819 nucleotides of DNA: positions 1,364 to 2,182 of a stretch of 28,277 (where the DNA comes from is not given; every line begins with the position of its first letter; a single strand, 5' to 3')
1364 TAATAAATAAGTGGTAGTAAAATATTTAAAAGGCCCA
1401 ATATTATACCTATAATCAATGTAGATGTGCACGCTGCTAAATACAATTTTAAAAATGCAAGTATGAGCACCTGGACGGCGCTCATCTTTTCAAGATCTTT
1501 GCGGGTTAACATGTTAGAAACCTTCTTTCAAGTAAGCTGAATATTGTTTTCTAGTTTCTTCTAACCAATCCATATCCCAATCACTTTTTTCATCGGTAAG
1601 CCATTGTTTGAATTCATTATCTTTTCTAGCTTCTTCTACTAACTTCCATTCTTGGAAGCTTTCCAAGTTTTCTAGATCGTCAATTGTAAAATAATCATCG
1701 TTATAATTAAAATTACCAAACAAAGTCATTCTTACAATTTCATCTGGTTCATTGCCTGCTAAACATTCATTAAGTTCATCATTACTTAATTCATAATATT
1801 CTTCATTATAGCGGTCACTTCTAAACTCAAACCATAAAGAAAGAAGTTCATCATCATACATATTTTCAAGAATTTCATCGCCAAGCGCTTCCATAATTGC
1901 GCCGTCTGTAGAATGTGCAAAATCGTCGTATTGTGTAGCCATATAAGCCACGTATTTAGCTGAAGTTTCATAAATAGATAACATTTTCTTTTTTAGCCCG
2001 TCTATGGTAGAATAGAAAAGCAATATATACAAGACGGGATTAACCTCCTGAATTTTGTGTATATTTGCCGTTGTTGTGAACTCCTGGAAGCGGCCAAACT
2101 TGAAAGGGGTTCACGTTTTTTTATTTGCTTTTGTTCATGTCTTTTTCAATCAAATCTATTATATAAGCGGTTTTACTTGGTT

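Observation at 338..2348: Opposite-strand six-gene operon of small unknown proteins wedged between early genes and the packaging module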

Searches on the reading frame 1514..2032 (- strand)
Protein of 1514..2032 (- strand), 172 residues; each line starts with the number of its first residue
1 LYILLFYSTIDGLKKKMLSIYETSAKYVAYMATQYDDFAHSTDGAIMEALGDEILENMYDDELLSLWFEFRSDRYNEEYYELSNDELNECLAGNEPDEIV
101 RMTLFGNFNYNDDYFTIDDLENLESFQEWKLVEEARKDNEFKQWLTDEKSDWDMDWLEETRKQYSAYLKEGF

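Call 7: search_protein_families(library=pfam, max_evalue=1, proteins=[window:1514-2032:-])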
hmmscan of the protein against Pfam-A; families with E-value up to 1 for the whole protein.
window:1514-2032:- (172 aa): 0 families

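Call 8: search_protein_families(library=phrogs, max_evalue=0.1, proteins=[window:1514-2032:-])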
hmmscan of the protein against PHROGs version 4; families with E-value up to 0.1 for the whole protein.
window:1514-2032:- (172 aa): 1 family
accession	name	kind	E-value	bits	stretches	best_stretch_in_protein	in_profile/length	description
phrog_4534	-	unknown function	2.9e-10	41.5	1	75-134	35-93/133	-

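Call 9: search_protein_families(library=padloc, max_evalue=0.1, proteins=[window:1514-2032:-])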
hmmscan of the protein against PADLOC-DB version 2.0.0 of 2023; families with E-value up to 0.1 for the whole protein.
window:1514-2032:- (172 aa): 0 families

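Call 12: find_homologous_proteins(query=window:1514-1984:-)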
Query window:1514-1984:- (156 aa): 37 proteins with E <= 0.001 among 74 candidates.
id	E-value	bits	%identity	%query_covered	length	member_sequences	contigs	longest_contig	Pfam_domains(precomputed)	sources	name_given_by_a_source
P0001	2.1e-94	332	96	100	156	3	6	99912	-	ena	-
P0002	4.0e-94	331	97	100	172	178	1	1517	-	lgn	-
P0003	7.8e-89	314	92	100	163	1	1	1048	-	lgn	-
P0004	4.0e-87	308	90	100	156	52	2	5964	-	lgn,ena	-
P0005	3.7e-85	302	88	100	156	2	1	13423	-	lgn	-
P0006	2.5e-84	299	87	100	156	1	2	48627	-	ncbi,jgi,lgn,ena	jgi:hypothetical protein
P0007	3.0e-82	292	87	100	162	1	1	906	-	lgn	-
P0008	3.3e-76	273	81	100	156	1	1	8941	-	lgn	-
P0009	3.0e-75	270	80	100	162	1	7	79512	-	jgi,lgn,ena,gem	-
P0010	3.1e-75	269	80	100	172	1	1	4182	-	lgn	-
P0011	3.2e-75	269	80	100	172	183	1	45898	-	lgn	-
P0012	4.0e-75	269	80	100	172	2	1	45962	-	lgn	-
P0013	6.0e-75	269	80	100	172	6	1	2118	-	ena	-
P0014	8.4e-75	268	80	100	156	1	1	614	-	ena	-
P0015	1.5e-74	267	78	100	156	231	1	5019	-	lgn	-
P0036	7.2e-49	184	56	100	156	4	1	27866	-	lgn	-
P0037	3.5e-41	159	47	100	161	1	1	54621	-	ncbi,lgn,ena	-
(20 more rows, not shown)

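Call 20: search_solved_structures(query=A1, max_evalue=10, show_alignments=2)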
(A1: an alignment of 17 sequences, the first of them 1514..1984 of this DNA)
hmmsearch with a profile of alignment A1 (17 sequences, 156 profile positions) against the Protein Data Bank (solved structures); distinct sequences matched with E-value up to 10: 10.
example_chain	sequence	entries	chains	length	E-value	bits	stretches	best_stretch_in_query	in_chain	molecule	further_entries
4xqk_A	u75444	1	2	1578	0.017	18.2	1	26-136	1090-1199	LlaBIII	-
7rw6_A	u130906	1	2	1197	0.048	16.8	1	47-112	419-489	Maltose/maltodextrin-binding periplasmic protein,Ribonucleoside-diphosphate reductase larg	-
1t72_A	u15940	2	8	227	0.97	12.5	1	30-77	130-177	Phosphate transport system protein phoU homolog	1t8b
8gps_A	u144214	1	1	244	1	12.4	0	25-83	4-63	MgtE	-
5zkn_A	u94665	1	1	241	1.1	12.4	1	45-122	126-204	Putative N-acetylmannosamine-6-phosphate 2-epimerase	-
7dtq_A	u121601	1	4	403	1.6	11.8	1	54-116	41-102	Octaketide synthase 1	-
5veh_A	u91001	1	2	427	1.7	11.7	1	97-131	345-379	Kynurenine aminotransferase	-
1yiy_A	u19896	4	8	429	1.7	11.7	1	97-131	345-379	kynurenine aminotransferase; glutamine transaminase K | kynurenine aminotransferase; glutamine transaminase | Kynurenine aminotransferase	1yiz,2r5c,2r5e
2d3m_A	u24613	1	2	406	2.6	11.1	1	54-116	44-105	pentaketide chromone synthase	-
2d51_A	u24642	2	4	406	2.7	11.1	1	54-116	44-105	pentaketide chromone synthase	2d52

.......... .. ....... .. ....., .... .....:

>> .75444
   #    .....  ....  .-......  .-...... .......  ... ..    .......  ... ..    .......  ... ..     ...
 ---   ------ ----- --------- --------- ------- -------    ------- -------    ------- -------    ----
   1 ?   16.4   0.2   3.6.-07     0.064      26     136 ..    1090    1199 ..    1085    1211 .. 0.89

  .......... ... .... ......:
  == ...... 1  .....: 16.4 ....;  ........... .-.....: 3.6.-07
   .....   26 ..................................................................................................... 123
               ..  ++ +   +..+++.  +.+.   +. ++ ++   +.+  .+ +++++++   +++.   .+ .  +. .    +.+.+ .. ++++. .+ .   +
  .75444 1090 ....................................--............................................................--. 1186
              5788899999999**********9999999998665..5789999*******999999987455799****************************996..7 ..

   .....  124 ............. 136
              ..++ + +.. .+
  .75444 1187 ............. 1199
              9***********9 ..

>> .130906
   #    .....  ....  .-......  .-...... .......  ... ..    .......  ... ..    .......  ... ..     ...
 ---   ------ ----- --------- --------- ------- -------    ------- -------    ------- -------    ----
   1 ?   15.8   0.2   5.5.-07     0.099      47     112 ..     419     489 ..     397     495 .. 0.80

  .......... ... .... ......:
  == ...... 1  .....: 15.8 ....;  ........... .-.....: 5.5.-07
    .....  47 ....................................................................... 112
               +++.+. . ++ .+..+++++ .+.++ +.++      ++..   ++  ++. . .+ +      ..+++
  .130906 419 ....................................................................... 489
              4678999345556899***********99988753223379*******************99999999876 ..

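Call 27: predict_structure(alignment_id=A1)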
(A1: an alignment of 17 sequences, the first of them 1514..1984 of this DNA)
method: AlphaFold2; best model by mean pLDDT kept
length: 156 residues; sequences in the alignment: 17
mean_pLDDT: 76.8   pTM: 0.66
mean pLDDT of the five models: 76.8, 40.5, 40.2, 39.9, 39.6
residues with pLDDT >= 90: 59; 70-90: 45; 50-70: 30; < 50: 22
segments of 3 or more residues with pLDDT < 50: 88-109
pLDDT, mean of each block of 10 residues (from residue 1): 75 93 90 92 89 79 58 71 56 36 44 83 92 89 96 92
secondary structure, 60 per line:
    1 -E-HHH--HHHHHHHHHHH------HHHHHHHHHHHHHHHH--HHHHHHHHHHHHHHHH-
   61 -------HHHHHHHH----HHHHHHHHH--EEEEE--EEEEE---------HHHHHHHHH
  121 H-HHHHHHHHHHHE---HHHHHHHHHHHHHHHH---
elements in order: H9-19 H26-41 H44-59 H68-75 H80-88 E91-95 E98-102 H112-121 H123-133 H138-153

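Call 28: search_protein_representatives(alignment_id=A1)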
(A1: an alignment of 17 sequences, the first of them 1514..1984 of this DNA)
Query: 17 sequences, 156 profile positions. Proteins with E-value up to 0.001 (for the whole library): 334; up to 1e-10: 29; up to 1e-30: 2. The best 150 are listed.
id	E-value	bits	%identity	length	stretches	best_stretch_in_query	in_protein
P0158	1.8e-64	232.7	-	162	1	1-156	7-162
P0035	8.0e-57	207.8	-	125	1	36-156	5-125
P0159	2.8e-24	102.0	-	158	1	3-156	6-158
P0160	5.8e-24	101.0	-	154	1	9-156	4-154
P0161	1.5e-23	99.7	-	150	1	4-138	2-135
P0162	1.7e-15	73.5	-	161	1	10-155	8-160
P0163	2.3e-15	73.1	-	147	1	13-156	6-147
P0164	5.4e-15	71.9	-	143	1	14-156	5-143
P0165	7.7e-15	71.4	-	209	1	1-141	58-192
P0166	1.2e-14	70.7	-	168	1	2-147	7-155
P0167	3.9e-14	69.1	-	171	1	8-124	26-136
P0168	6.2e-14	68.4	-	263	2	36-112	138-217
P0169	6.7e-14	68.3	-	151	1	7-156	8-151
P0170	6.9e-14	68.3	-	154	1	8-156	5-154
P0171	1.3e-13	67.4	-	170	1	10-132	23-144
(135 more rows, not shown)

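Call 31: search_protein_families(library=pfam, alignment_id=A2, max_evalue=0.01)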
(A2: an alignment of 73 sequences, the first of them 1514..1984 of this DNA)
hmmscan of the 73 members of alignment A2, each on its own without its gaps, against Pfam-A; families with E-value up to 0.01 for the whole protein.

A. member 1, window:1514-1984:- (156 aa): 0 families

B. families by the number of members that match (of 73 scanned): 6 families
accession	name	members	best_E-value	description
PF07215.16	DUF1419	1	0.00045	Protein of unknown function (DUF1419)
PF24360.1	DUF7516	1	0.0011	Domain of unknown function (DUF7516)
PF01430.24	HSP33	1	0.0022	Hsp33 protein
PF05184.20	SapB_1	1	0.0023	Saposin-like type B, region 1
PF09376.16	NurA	1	0.0024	NurA domain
PF13550.12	Phage-tail_3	1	0.0073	Putative phage tail protein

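Call 32: fold_search(model_id=the predicted structure, library=pdb)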
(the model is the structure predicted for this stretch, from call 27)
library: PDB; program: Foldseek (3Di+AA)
matches with E <= 10: 26; with E <= 0.001: 0
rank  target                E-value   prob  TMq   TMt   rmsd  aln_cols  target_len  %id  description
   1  6ct2                  2.7e+00  0.08  0.13  0.09  12.1        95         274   20  MYST histone acetyltransferase KAT6A/B in complex with WM-1119 (released 2018-08-01)
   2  5vgt_B                3.2e+00  0.04  0.17  0.20  17.7       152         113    9  X-ray structure of bacteriophage Sf6 tail adaptor protein gp7 (released 2017-12-27)
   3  2dk8_MODEL_1_A        3.4e+00  0.06  0.14  0.17  11.6        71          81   11  Solution structure of rpc34 subunit in RNA polymerase III from mouse (released 2006-10-06)
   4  3rv0_A                3.5e+00  0.04  0.18  0.14  14.8       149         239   16  Crystal structure of K. polysporus Dcr1 without the C-terminal dsRBD (released 2011-08-03)
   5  3rv0_D                4.1e+00  0.03  0.16  0.14  14.9       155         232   15  Crystal structure of K. polysporus Dcr1 without the C-terminal dsRBD (released 2011-08-03)
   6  3toa                  4.3e+00  0.04  0.14  0.09  14.2       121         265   17  Human MOF crystal structure with active site lysine partially acetylated (released 2011-11-09)
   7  6wag_B                4.6e+00  0.02  0.14  0.12  16.3       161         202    9  Crystal Structure of SmcR S76A from Vibrio Vulnificus (released 2020-06-17)
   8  9gsl_A                4.8e+00  0.03  0.19  0.12  13.8       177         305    9  Cryo-EM structure of human SLC35B1 in inward facing conformation (released 2025-05-21)
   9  8tlw_A                5.3e+00  0.06  0.21  0.10  11.2       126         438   17  Crystal structure of MBP and AF9 AHD fusion protein 3AQA in complex with peptidomimetic inhibitor 28 (released 2024-05-29)
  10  7sc2                  5.6e+00  0.05  0.20  0.25  10.7       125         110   16  CRYSTAL STRUCTURE OF THE N-DOMAIN OF CARDIAC MUSCLE TROPONIN C TETHERED TO THE SWITCH REGION OF CARDIAC MUSCLE TROPONIN  (released 2021-12-01)
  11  6wgg_8                5.6e+00  0.03  0.15  0.08  15.7       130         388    8  Atomic model of pre-insertion mutant OCCM-DNA complex(ORC-Cdc6-Cdt1-Mcm2-7 with Mcm6 WHD truncation) (released 2020-07-15)
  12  1wwp_A                5.9e+00  0.04  0.16  0.19  15.7       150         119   11  Crystal structure of ttk003001694 from Thermus Thermophilus HB8 (released 2005-07-12)
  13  7d0p_A                5.9e+00  0.04  0.15  0.10  16.3       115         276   12  Crystal structure of human HBO1-BRPF2 in complex with propionyl-coenzyme A (released 2021-07-07)
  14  2y0m_A                5.9e+00  0.03  0.15  0.11  14.2       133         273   16  CRYSTAL STRUCTURE OF THE COMPLEX BETWEEN DOSAGE COMPENSATION FACTORS MSL1 AND MOF (released 2011-01-12)
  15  3rv0_C                5.9e+00  0.02  0.17  0.13  15.0       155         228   14  Crystal structure of K. polysporus Dcr1 without the C-terminal dsRBD (released 2011-08-03)
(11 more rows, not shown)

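Call 34: search_protein_families(library=ncbifam, max_evalue=1, proteins=[window:1514-1984:-])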
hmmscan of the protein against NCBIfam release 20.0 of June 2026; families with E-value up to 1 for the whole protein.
window:1514-1984:- (156 aa): 1 family
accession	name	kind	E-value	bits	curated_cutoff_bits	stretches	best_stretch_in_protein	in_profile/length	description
NF010217.0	PRK13678.1-4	equivalog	0.048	14.2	88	1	39-119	17-90/102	hypothetical protein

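Call 45: find_encoding_contigs(protein=P0037, flank=6000, max_places=3)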
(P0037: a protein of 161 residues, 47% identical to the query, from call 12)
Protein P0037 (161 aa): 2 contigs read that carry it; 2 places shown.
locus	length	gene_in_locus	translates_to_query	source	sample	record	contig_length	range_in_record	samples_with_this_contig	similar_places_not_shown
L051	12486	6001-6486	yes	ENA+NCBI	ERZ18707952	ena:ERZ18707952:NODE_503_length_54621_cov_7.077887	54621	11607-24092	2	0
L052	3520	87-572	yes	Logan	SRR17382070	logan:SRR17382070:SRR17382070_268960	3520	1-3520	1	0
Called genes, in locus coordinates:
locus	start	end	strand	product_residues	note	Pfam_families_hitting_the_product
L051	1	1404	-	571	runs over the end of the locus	PF03354:TerL_ATPase (weak), PF20441:TerL_nuclease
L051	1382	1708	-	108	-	-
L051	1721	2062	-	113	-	-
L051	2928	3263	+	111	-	-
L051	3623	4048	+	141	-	-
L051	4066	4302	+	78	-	-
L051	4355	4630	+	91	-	-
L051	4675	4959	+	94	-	-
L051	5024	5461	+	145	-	-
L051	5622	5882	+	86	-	-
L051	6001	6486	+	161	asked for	-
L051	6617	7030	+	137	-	-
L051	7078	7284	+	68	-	-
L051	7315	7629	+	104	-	-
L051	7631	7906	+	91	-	-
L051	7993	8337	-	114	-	-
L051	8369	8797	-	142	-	-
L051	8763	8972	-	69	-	-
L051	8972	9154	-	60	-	-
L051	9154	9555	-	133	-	PF00436:SSB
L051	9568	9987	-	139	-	PF25682:Phage_VG64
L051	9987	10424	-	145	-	-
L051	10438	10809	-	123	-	-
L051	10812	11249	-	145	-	-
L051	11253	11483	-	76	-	-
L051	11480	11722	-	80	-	-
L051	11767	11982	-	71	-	-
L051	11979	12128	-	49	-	-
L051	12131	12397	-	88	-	-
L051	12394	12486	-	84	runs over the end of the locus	-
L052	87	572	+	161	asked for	-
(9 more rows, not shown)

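Call 46: find_encoding_contigs(protein=P0036, flank=6000, max_places=3)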
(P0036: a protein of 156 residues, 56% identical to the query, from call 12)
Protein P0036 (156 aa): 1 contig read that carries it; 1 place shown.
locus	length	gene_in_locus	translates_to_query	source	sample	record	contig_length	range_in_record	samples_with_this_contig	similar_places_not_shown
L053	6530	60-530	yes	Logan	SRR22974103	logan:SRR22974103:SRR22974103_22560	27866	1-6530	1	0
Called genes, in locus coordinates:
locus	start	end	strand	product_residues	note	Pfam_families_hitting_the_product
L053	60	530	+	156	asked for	-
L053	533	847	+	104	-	-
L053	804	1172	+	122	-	-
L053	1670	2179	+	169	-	PF03592:Terminase_2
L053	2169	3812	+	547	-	-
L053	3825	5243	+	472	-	-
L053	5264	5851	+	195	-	-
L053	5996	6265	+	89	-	-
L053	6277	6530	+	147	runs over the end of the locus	-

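Call 53: search_dna_similar(query=window:1514-1984:-, collection=phages, mode=protein, max_evalue=0.001, max_rows=25)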
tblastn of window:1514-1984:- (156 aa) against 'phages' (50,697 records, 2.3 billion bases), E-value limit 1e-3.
Records with a match: 5; places in all: 6; records where one place covers at least 80% of the query: 0.
Best place of each record, by identity: <60% 5.
By first word of the organism name: Staphylococcus 5.
By host as written in the record: Staphylococcus sp. 2; Staphylococcus carnosus TM300 2; Staphylococcus pseudintermedius 1.
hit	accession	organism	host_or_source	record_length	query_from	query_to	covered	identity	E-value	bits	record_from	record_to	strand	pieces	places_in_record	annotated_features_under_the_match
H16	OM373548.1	Staphylococcus phage vB_SpsM-DH2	Staphylococcus pseudintermedius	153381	71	123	34%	50.9%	6e-6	50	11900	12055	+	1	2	record has no annotation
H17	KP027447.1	Staphylococcus phage vB_SepM_ phiIPLA-C1C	Staphylococcus sp.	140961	61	110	32%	52.0%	3e-5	48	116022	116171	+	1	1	hypothetical protein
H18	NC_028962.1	Staphylococcus phage vB_SepM_ phiIPLA-C1C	Staphylococcus sp.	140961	61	110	32%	52.0%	3e-5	48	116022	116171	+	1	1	hypothetical protein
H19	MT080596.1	Staphylococcus phage vB_SauM_EW42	Staphylococcus carnosus TM300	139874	71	112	27%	59.5%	4e-6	51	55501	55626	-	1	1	record has no annotation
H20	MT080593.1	Staphylococcus phage vB_SauM_EW36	Staphylococcus carnosus TM300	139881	71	112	27%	59.5%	4e-6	51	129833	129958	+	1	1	record has no annotation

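Call 54: search_dna_similar(query=window:1514-1984:-, collection=plasmids, mode=protein, max_evalue=0.001, max_rows=25)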
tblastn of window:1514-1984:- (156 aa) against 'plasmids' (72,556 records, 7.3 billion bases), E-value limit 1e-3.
No match.

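Call 55: get_annotated_region(hit=H17, flank=4000)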
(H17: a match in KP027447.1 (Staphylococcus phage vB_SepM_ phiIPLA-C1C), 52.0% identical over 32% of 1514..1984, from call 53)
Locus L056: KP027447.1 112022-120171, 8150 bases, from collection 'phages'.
description: Staphylococcus phage phiIPLA-C1C, complete genome.
organism: Staphylococcus phage vB_SepM_ phiIPLA-C1C (NCBI taxid 1572704)
taxonomy: Viruses; Duplodnaviria; Heunggongvirae; Uroviricota; Caudoviricetes; Herelleviridae; Twortvirinae; Sepunavirus; Sepunavirus IPLAC1C
host: Staphylococcus sp.; source: -; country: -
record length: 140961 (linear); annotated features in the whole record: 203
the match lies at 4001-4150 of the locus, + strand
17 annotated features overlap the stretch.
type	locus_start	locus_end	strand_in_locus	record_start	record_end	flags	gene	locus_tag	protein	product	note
CDS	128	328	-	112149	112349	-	-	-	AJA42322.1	hypothetical protein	-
CDS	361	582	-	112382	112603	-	-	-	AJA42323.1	hypothetical protein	-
CDS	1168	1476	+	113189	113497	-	-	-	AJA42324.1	hypothetical protein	-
CDS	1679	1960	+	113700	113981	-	-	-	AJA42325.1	TreK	-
CDS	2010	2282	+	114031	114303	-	-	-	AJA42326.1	hypothetical protein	-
CDS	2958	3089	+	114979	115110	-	-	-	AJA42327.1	TreO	-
CDS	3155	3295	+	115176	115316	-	-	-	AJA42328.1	hypothetical protein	-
CDS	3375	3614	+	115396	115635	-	-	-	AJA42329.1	hypothetical protein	-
CDS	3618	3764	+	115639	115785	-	-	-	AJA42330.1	TreN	-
CDS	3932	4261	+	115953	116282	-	-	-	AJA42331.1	hypothetical protein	-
CDS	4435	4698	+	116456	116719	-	-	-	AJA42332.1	Tre protein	-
CDS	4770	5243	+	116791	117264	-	-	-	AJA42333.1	hypothetical protein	-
CDS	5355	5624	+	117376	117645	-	-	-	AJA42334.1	hypothetical protein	-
CDS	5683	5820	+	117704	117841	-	-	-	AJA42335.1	hypothetical protein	-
CDS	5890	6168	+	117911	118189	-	-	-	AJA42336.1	hypothetical protein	-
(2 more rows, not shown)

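Call 60: fold_search(model_id=the predicted structure, library=viral)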
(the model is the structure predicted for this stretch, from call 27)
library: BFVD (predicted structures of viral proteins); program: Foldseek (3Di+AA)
matches with E <= 10: 56; with E <= 0.001: 0
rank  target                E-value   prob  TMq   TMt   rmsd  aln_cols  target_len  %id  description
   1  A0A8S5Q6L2            4.1e-01  0.66  0.32  0.33  10.6       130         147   12  Uncharacterized protein [Myoviridae sp. ctAca11]
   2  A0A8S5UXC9            4.8e-01  0.38  0.28  0.27   9.9       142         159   19  Uncharacterized protein [Siphoviridae sp. ctDmR33]
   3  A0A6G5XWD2            1.0e+00  0.11  0.21  0.21  14.5       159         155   12  (no name in the UniProt tables at hand)
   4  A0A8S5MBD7            1.2e+00  0.20  0.28  0.24  13.3       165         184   18  Uncharacterized protein [Podoviridae sp. ct53O25]
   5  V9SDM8                1.9e+00  0.07  0.18  0.10  14.5       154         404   17  RNA ligase [Tunisvirus fontaine2]
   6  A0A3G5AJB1            2.4e+00  0.08  0.20  0.14  12.8       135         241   11  Uncharacterized protein [Sylvanvirus sp.]
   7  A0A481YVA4            2.7e+00  0.02  0.14  0.05  17.1       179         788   11  Chromosome segregation ATPase [Marseillevirus LCMAC102]
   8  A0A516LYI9            3.1e+00  0.06  0.15  0.26  11.5       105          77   16  (no name in the UniProt tables at hand)
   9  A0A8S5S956            3.1e+00  0.05  0.16  0.17  14.8       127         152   13  Virion morphogenesis protein [Myoviridae sp. ctByu2]
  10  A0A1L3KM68            3.6e+00  0.05  0.20  0.04  16.6       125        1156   10  (no name in the UniProt tables at hand)
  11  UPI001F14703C         3.6e+00  0.03  0.14  0.14  13.1       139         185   14  (no name look-up for this kind of identifier)
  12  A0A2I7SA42            4.0e+00  0.04  0.14  0.12  13.9       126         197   13  (no name in the UniProt tables at hand)
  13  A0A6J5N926            4.2e+00  0.04  0.18  0.21  17.5       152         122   10  Uncharacterized protein [uncultured Caudovirales phage]
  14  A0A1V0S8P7            4.7e+00  0.02  0.17  0.15  16.1       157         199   14  Uncharacterized protein [Catovirus CTV1]
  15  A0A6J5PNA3            4.9e+00  0.03  0.16  0.15  20.1       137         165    9  Uncharacterized protein [uncultured Caudovirales phage]
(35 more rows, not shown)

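Call 92: find_related_loci(query=P0163, collection=viral_contigs, flank=4000)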
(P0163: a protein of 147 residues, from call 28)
Query P0163 (147 aa) in viral_contigs; peptide patterns used: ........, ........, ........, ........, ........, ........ (x = any residue, [..] = any of these).
13 stretches matched a pattern, but none encodes a relative of the query by tblastn (E <= 1e-3).

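Call 93: find_related_loci(query=P0160, collection=viral_contigs, flank=4000)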
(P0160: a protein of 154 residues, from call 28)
Query P0160 (154 aa) in viral_contigs; peptide patterns used: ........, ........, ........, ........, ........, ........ (x = any residue, [..] = any of these).
16 stretches matched a pattern, but none encodes a relative of the query by tblastn (E <= 1e-3).

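Call 94: find_related_loci(query=P0166, collection=viral_contigs, flank=4000)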
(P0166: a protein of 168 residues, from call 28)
Query P0166 (168 aa) in viral_contigs; peptide patterns used: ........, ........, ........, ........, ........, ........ (x = any residue, [..] = any of these).
5 stretches matched a pattern, but none encodes a relative of the query by tblastn (E <= 1e-3).
